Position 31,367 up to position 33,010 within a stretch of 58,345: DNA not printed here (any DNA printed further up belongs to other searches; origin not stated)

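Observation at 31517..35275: CapK - GT4 - CapK sandwich: two paralogous adenylate-forming enzymes embedded in a glycan operon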

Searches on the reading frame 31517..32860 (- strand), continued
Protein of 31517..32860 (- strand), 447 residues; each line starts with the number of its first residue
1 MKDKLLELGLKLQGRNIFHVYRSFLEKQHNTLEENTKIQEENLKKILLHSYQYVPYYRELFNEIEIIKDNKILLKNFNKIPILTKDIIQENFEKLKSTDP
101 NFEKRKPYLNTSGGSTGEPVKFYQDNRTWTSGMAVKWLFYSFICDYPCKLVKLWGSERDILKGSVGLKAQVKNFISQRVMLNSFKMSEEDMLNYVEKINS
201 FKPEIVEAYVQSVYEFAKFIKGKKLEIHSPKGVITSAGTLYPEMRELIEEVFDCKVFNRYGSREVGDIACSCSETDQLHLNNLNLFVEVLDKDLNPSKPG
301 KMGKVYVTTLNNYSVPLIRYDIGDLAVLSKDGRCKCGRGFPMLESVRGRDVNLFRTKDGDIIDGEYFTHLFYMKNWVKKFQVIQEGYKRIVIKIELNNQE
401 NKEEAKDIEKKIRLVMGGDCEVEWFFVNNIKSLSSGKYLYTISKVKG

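Call 35: search_protein_families(library=pfam, proteins=[L021:11281-12780:-, L038:12544-13356:+, L017:8129-9952:+, L029:12844-14109:-, L042:8381-9682:+, L083:12303-13535:+, L037:4459-5319:+, L027:11354-12031:+, L066:6061-7041:+, L078:20471-21212:+], max_evalue=0.001)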
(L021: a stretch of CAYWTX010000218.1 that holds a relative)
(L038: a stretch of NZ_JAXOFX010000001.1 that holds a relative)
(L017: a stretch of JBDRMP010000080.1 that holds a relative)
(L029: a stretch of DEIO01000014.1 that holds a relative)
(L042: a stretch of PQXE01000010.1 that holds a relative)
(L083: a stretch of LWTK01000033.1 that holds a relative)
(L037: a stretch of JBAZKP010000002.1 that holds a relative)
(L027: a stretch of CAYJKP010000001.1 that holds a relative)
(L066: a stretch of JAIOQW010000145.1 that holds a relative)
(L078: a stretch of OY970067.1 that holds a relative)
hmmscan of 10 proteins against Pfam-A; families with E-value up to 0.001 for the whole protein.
L021:11281-12780:- (499 aa): 1 family
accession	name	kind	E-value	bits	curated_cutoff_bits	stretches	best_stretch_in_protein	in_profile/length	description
PF04015.17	DUF362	-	7.7e-29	101.6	24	2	228-419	83-199/200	Domain of unknown function (DUF362)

L038:12544-13356:+ (270 aa): 1 family
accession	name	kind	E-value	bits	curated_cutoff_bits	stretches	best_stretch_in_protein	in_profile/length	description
PF02388.22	FemAB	-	7.2e-07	28.8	24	1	193-236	336-380/406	FemAB family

L017:8129-9952:+ (607 aa): 4 families
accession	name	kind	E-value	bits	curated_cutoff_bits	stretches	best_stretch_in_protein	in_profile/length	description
PF00733.27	Asn_synthase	-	9.7e-98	328.5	21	1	238-602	3-353/354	Asparagine synthase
PF13537.11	GATase_7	-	5.3e-46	156.1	25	1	42-161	1-122/123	Glutamine amidotransferase domain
PF13522.11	GATase_6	-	2.4e-41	141.3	27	1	27-156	1-130/130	Glutamine amidotransferase domain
PF12481.13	DUF3700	-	1.4e-05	25.1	27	1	109-162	124-177/228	Aluminium induced protein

L029:12844-14109:- (421 aa): 2 families
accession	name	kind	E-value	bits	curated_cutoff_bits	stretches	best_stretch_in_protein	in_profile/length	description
PF01943.22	Polysacc_synt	-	2.8e-15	56.9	28.2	1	17-267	3-251/274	Polysaccharide biosynthesis protein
PF13440.11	Polysacc_synt_3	-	4.3e-07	29.9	23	1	40-337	2-292/293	Polysaccharide biosynthesis protein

L042:8381-9682:+ (433 aa): 2 families
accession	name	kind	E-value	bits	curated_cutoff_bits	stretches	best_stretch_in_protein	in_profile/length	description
PF13440.11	Polysacc_synt_3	-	1.7e-20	73.9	23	1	40-338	1-289/293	Polysaccharide biosynthesis protein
PF01943.22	Polysacc_synt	-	1.7e-08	34.7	28.2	1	17-286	2-267/274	Polysaccharide biosynthesis protein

L083:12303-13535:+ (410 aa): 1 family
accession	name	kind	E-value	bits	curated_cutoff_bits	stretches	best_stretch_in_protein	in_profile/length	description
PF04932.20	Wzy_C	-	1.3e-14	54.7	31.7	1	199-342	3-148/149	O-Antigen ligase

L037:4459-5319:+ (286 aa): 3 families
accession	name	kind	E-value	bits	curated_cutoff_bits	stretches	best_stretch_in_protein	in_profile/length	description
PF13489.12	Methyltransf_23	-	6e-11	42.8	27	1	60-244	19-162/164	Methyltransferase domain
PF08241.18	Methyltransf_11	-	2.8e-05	25.1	21.2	1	125-187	43-94/95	Methyltransferase domain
PF08242.18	Methyltransf_12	-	0.00086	20.4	30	0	138-185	64-97/98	Methyltransferase domain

L027:11354-12031:+ (225 aa): 6 families
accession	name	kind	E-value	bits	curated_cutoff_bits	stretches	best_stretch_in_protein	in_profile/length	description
PF13489.12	Methyltransf_23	-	3.4e-15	56.6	27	1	48-181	25-161/164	Methyltransferase domain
PF08241.18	Methyltransf_11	-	6.9e-15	55.9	21.2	1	50-134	1-95/95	Methyltransferase domain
PF13649.12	Methyltransf_25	-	1.6e-13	51.6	27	1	49-130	1-97/97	Methyltransferase domain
PF08242.18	Methyltransf_12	-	4.3e-07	31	30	1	50-132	1-98/98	Methyltransferase domain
PF13847.12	Methyltransf_31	-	1e-05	25.7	27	0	85-176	60-143/145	Methyltransferase domain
PF05148.21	Methyltransf_8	-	0.00033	21.1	27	1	33-134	60-156/219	Hypothetical methyltransferase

L066:6061-7041:+ (326 aa): 4 families
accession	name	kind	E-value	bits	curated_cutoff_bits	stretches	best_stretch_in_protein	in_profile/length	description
PF00535.33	Glycos_transf_2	-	2e-20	73.9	23.3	1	12-141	1-132/168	Glycosyl transferase family 2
PF13641.12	Glyco_tranf_2_3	-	4.1e-11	43.8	27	1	11-200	3-193/230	Glycosyltransferase like family 2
PF10111.15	Glyco_tranf_2_2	-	4.2e-05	23.6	27.3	1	17-198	8-196/276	Glycosyltransferase like family 2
PF13632.12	Glyco_trans_2_3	-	0.0003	21.1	27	1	88-220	1-124/198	Glycosyl transferase family group 2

L078:20471-21212:+ (247 aa): 1 family
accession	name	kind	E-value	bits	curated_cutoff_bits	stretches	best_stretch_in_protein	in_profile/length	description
PF02397.22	Bac_transf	-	4.8e-49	166.8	27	1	42-212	1-162/179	Bacterial sugar transferase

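Call 55: predict_structure(alignment_id=A1)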
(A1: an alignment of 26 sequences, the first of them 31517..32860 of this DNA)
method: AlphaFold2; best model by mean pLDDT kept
length: 447 residues; sequences in the alignment: 26
mean_pLDDT: 89.4   pTM: 0.86
mean pLDDT of the five models: 89.4, 88.6, 88.2, 88.1, 88.0
residues with pLDDT >= 90: 290; 70-90: 132; 50-70: 23; < 50: 2
segments of 3 or more residues with pLDDT < 50: none
pLDDT, mean of each block of 10 residues (from residue 1): 82 89 95 96 97 97 92 94 93 96 93 65 92 94 92 71 60 84 85 96 95 93 97 89 92 96 89 91 96 93 95 96 92 87 88 85 84 84 93 91 93 92 94 71 81
secondary structure, 60 per line:
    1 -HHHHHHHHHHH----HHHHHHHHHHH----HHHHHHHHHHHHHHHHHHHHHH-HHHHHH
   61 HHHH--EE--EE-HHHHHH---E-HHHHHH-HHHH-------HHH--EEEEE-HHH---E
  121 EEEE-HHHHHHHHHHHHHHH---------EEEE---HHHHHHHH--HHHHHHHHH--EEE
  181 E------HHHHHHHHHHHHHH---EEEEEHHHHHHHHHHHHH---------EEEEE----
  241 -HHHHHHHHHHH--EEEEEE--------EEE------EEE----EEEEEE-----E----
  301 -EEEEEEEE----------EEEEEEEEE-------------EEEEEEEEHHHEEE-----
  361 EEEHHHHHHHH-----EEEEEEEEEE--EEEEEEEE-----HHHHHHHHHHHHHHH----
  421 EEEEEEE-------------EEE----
elements in order: H2-12 H17-27 H32-53 H55-64 H74-79 H85-90 H92-95 E108-112 E120-124 H126-140 E150-153 H157-164 H167-175 E178-181 H188-201 E205-209 H210-222 E232-236 H242-252 E255-260 E269-271 E278-280 E285-290 E302-309 E320-328 E342-349 E353-355 E361-363 H364-371 E377-386 E389-396 H402-416 E421-427 E441-443

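Call 59: fold_search(model_id=the predicted structure, library=pdb)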
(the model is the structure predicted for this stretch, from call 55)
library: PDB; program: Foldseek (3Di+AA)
matches with E <= 10: 1791; with E <= 0.001: 547
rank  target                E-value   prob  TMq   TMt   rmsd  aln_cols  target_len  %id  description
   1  4r1l_B                6.6e-28  1.00  0.67  0.70   7.1       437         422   20  Crystal structure of a Putative Acyl-CoA ligase (BT_0428) from Bacteroides thetaiotaomicron VPI-5482 at 2.42 A resolut (released 2014-08-27)
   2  4rvn_B                8.9e-28  1.00  0.67  0.70   7.0       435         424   20  Crystal structure of a Putative Acyl-CoA ligase (BT_0428) from Bacteroides thetaiotaomicron VPI-5482 at 2.20 A resolut (released 2015-01-21)
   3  4r1m_A                1.1e-27  1.00  0.63  0.65   9.5       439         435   20  Crystal structure of a Putative Acyl-CoA ligase (BT_0428) from Bacteroides thetaiotaomicron VPI-5482 at 2.48 A resolut (released 2014-08-27)
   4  2y27_A                1.4e-27  1.00  0.66  0.69   6.9       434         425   20  crystal structure of PaaK1 in complex with ATP from Burkholderia cenocepacia (released 2011-05-04)
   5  4r1m_B                1.8e-27  1.00  0.66  0.69   7.1       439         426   20  Crystal structure of a Putative Acyl-CoA ligase (BT_0428) from Bacteroides thetaiotaomicron VPI-5482 at 2.48 A resolut (released 2014-08-27)
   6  4rvo_B                2.1e-27  1.00  0.66  0.69   7.0       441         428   21  Crystal structure of a Putative Acyl-CoA ligase (BT_0428) from Bacteroides thetaiotaomicron VPI-5482 at 2.41 A resolut (released 2014-12-31)
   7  4rvo_D                4.3e-27  1.00  0.66  0.69   7.2       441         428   20  Crystal structure of a Putative Acyl-CoA ligase (BT_0428) from Bacteroides thetaiotaomicron VPI-5482 at 2.41 A resolut (released 2014-12-31)
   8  2y27_B                5.8e-27  1.00  0.66  0.68   6.8       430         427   19  crystal structure of PaaK1 in complex with ATP from Burkholderia cenocepacia (released 2011-05-04)
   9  4r1m_D                6.1e-27  1.00  0.66  0.68   7.3       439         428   20  Crystal structure of a Putative Acyl-CoA ligase (BT_0428) from Bacteroides thetaiotaomicron VPI-5482 at 2.48 A resolut (released 2014-08-27)
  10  4rvn_D                6.9e-27  1.00  0.66  0.69   7.3       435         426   20  Crystal structure of a Putative Acyl-CoA ligase (BT_0428) from Bacteroides thetaiotaomicron VPI-5482 at 2.20 A resolut (released 2015-01-21)
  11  4r1m_C                1.1e-26  1.00  0.63  0.65   9.7       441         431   21  Crystal structure of a Putative Acyl-CoA ligase (BT_0428) from Bacteroides thetaiotaomicron VPI-5482 at 2.48 A resolut (released 2014-08-27)
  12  4r1l_C                1.7e-26  1.00  0.64  0.65   9.6       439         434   20  Crystal structure of a Putative Acyl-CoA ligase (BT_0428) from Bacteroides thetaiotaomicron VPI-5482 at 2.42 A resolut (released 2014-08-27)
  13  4r1l_D                5.0e-26  1.00  0.66  0.69   7.3       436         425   19  Crystal structure of a Putative Acyl-CoA ligase (BT_0428) from Bacteroides thetaiotaomicron VPI-5482 at 2.42 A resolut (released 2014-08-27)
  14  4r1l_A                1.4e-25  1.00  0.63  0.65   9.6       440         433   19  Crystal structure of a Putative Acyl-CoA ligase (BT_0428) from Bacteroides thetaiotaomicron VPI-5482 at 2.42 A resolut (released 2014-08-27)
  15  2y4o_A                2.0e-25  1.00  0.61  0.63   9.7       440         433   19  Crystal Structure of PaaK2 in complex with phenylacetyl adenylate (released 2011-03-09)
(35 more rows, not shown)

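Call 69: search_protein_families(library=ncbifam, proteins=[L026:2977-3963:+, L005:11229-12197:-, L003:1091-2083:+, L005:12198-13586:-], max_evalue=1e-20)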
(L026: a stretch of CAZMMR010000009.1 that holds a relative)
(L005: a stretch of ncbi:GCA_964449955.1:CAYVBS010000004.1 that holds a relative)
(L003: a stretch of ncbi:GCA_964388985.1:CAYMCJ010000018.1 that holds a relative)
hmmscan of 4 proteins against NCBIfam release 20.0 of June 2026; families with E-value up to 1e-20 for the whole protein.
L026:2977-3963:+ (328 aa): 9 families
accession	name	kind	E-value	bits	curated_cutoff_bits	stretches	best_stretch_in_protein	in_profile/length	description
TIGR01179.1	galE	equivalog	7.3e-60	202.5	262.3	1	9-324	2-327/332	UDP-glucose 4-epimerase GalE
TIGR01181.1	dTDP_gluc_dehyt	equivalog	7.5e-49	166.5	365.1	1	9-326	2-315/321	dTDP-glucose 4,6-dehydratase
TIGR04180.1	EDH_00030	hypoth_equivalog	2.3e-45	155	475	1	9-309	1-296/297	NAD-dependent 4,6-dehydratase LegB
NF007956.0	PRK10675.1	subfamily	5.5e-42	144.1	394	1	8-322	2-329/338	UDP-glucose 4-epimerase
NF011728.1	PRK15181.1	equivalog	2.1e-41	142.1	760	1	2-324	11-339/348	Vi polysaccharide biosynthesis UDP-N-acetylglucosaminuronic acid C-4 epimerase TviC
TIGR02197.1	heptose_epim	equivalog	8.1e-33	113.9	274.6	1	9-324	1-315/316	ADP-glyceromanno-heptose 6-epimerase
TIGR02622.1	CDP_4_6_dhtase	equivalog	1.5e-27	96.7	278.45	1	8-325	6-333/352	CDP-glucose 4,6-dehydratase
NF007582.0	PRK10217.1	equivalog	3.9e-27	95.3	698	1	6-323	1-332/355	dTDP-glucose 4,6-dehydratase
NF007490.0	PRK10084.1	subfamily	8.8e-27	94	649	1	9-324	3-336/361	dTDP-glucose 4,6-dehydratase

L005:11229-12197:- (322 aa): 10 families
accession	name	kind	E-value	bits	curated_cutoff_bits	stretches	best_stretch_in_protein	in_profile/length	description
TIGR01181.1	dTDP_gluc_dehyt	equivalog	2.6e-47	161.5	365.1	1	2-314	1-313/321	dTDP-glucose 4,6-dehydratase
TIGR01179.1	galE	equivalog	2.5e-46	158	262.3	1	2-313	1-326/332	UDP-glucose 4-epimerase GalE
NF011728.1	PRK15181.1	equivalog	5.7e-40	137.4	760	1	3-314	18-339/348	Vi polysaccharide biosynthesis UDP-N-acetylglucosaminuronic acid C-4 epimerase TviC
TIGR02197.1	heptose_epim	equivalog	6e-39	134.1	274.6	1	3-313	1-314/316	ADP-glyceromanno-heptose 6-epimerase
TIGR04180.1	EDH_00030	hypoth_equivalog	8.9e-36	123.5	475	1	3-299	1-296/297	NAD-dependent 4,6-dehydratase LegB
NF007582.0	PRK10217.1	equivalog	2.3e-30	105.9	698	1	2-313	3-332/355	dTDP-glucose 4,6-dehydratase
NF007956.0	PRK10675.1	subfamily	9.9e-29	100.5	394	1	1-311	1-328/338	UDP-glucose 4-epimerase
NF007490.0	PRK10084.1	subfamily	1e-27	97.1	649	1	1-313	1-335/361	dTDP-glucose 4,6-dehydratase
TIGR02622.1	CDP_4_6_dhtase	equivalog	9.4e-23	80.9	278.45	0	2-170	6-172/352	CDP-glucose 4,6-dehydratase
NF008360.0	PRK11150.1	equivalog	4e-21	75.5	452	1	3-312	2-306/310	ADP-glyceromanno-heptose 6-epimerase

L003:1091-2083:+ (330 aa): 9 families
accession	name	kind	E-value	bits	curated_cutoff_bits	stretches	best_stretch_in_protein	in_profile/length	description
TIGR01179.1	galE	equivalog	4.6e-47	160.5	262.3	1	14-324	2-327/332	UDP-glucose 4-epimerase GalE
TIGR01181.1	dTDP_gluc_dehyt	equivalog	7e-44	150.2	365.1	1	14-324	2-313/321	dTDP-glucose 4,6-dehydratase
TIGR04180.1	EDH_00030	hypoth_equivalog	5.4e-39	134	475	1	14-309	1-296/297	NAD-dependent 4,6-dehydratase LegB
NF011728.1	PRK15181.1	equivalog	1.2e-35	123.1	760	1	10-324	14-339/348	Vi polysaccharide biosynthesis UDP-N-acetylglucosaminuronic acid C-4 epimerase TviC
TIGR02197.1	heptose_epim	equivalog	1.2e-33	116.7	274.6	1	14-323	1-314/316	ADP-glyceromanno-heptose 6-epimerase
NF007956.0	PRK10675.1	subfamily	6.8e-31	107.6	394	1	14-321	3-328/338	UDP-glucose 4-epimerase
TIGR02622.1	CDP_4_6_dhtase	equivalog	4.4e-24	85.3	278.45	1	10-327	3-335/352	CDP-glucose 4,6-dehydratase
NF007490.0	PRK10084.1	subfamily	5.3e-22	78.3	649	0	14-323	3-335/361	dTDP-glucose 4,6-dehydratase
NF007582.0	PRK10217.1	equivalog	7.3e-21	74.6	698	0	12-322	2-331/355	dTDP-glucose 4,6-dehydratase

L005:12198-13586:- (462 aa): 6 families
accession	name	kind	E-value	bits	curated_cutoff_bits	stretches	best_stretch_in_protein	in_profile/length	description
TIGR03026.1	NDP-sugDHase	subfamily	1.3e-117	393.1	189.8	2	220-444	193-413/413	nucleotide sugar dehydrogenase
NF047673.2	TeichurnBiosyTuaD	equivalog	2.5e-106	356.4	700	2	218-458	188-427/439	UDP-glucose 6-dehydrogenase TuaD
NF041297.1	UDPGDh_AglM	equivalog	6.4e-85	285.6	670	2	221-447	198-418/429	UDP-glucose 6-dehydrogenase AglM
NF040825.1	UDPMaNacDH_Arch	equivalog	4e-47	161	750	1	1-456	1-411/418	UDP-N-acetyl-D-mannosamine dehydrogenase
NF008286.0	PRK11064.1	equivalog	7.6e-41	140.1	459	1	2-432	5-409/420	UDP-N-acetyl-D-mannosamine dehydrogenase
NF011631.0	PRK15057.1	equivalog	3.7e-37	128.3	757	0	224-407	186-363/388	UDP-glucose 6-dehydrogenase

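Call 87: search_protein_families(library=pfam, proteins=[L025:9167-11332:+, L025:8231-9163:+, L025:11335-12843:+], max_evalue=0.001)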
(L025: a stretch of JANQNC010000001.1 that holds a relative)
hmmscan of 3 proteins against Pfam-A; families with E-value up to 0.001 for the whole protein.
L025:9167-11332:+ (721 aa): 2 families
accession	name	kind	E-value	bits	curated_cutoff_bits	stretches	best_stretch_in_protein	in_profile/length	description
PF01522.26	Polysacc_deac_1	-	1.7e-24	86.6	23.1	1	70-206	5-123/124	Polysaccharide deacetylase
PF00501.34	AMP-binding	-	4.8e-09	35.9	29.9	1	365-576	155-374/384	AMP-binding enzyme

L025:8231-9163:+ (310 aa): 3 families
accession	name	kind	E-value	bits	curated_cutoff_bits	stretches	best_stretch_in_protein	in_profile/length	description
PF01189.24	Methyltr_RsmB-F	-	2.3e-56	191.1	27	1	105-307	2-198/199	16S rRNA methyltransferase RsmB/F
PF17125.10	Methyltr_RsmF_N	-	5.9e-17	62.3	34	1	15-98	4-86/86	N-terminal domain of 16S rRNA methyltransferase RsmF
PF01728.25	FtsJ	-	8.7e-05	22.9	24.1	1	110-242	20-142/181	FtsJ-like methyltransferase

L025:11335-12843:+ (502 aa): 2 families
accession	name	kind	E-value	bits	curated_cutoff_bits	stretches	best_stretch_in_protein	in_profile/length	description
PF01943.22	Polysacc_synt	-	1.3e-16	61.3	28.2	1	9-280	2-271/274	Polysaccharide biosynthesis protein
PF13440.11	Polysacc_synt_3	-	7.3e-11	42.3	23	1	34-323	3-285/293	Polysaccharide biosynthesis protein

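Call 88: search_protein_families(library=ncbifam, proteins=[L025:9167-11332:+], max_evalue=0.00001)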
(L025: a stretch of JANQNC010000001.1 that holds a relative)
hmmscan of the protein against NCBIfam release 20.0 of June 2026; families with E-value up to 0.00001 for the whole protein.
L025:9167-11332:+ (721 aa): 14 families
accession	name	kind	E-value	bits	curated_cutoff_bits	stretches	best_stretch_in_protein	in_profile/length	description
NF045666.1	DVU1553_fam_AMP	equivalog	9e-38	130.2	300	1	298-618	18-330/331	DVU_1553 family AMP-dependent CoA ligase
NF053551.1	FlxY_rubin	equivalog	6e-31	107.6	520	2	512-708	217-410/424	flexirubin biosynthesis putative acyl-CoA ligase FlxY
NF041878.1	paak_haloarch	equivalog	3.6e-27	95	700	2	500-689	203-393/427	phenylacetate--CoA ligase PaaK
TIGR03938.2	deacetyl_PgaB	equivalog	1.3e-25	89.7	321.9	1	29-150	4-144/621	poly-beta-1,6-N-acetyl-D-glucosamine N-deacetylase PgaB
TIGR03335.1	F390_ftsA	equivalog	3.4e-20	72.2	458.7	1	464-620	169-330/445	coenzyme F390 synthetase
TIGR02155.1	PA_CoA_ligase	equivalog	3.1e-19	68.8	646.3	1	463-703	159-400/422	phenylacetate--CoA ligase PaaK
TIGR03933.1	PIA_icaB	equivalog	3.2e-19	69.4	248.35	1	42-227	35-227/245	intercellular adhesin biosynthesis polysaccharide N-deacetylase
TIGR02304.1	aden_form_hyp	equivalog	2.1e-17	63.3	251.9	1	289-705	7-414/430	F390 synthetase-related protein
NF011177.0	PRK14582.1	equivalog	2e-14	52.8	923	1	70-150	105-187/671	poly-beta-1,6-N-acetyl-D-glucosamine N-deacetylase PgaB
NF011176.0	PRK14581.1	equivalog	1.1e-13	50.2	1091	1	31-151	52-188/673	poly-beta-1,6-N-acetyl-D-glucosamine N-deacetylase PgaB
NF041217.1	BagE_FevW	exception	3.2e-11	42.8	800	1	514-618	209-310/424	bagremycin/ferroverdin synthetase BagE/FevW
TIGR02764.1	spore_ybaN_pdaB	equivalog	3.2e-07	30.3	237.4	1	71-206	5-123/191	polysaccharide deacetylase family sporulation protein PdaB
TIGR02884.1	spore_pdaA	equivalog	8.9e-07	28.8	298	1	70-208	35-157/224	delta-lactam-biosynthetic de-N-acetylase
NF050820.1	PolSacchBiosHfsH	equivalog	1.4e-06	28.2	400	1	129-200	82-152/249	oligosaccharide deacetylase HfsH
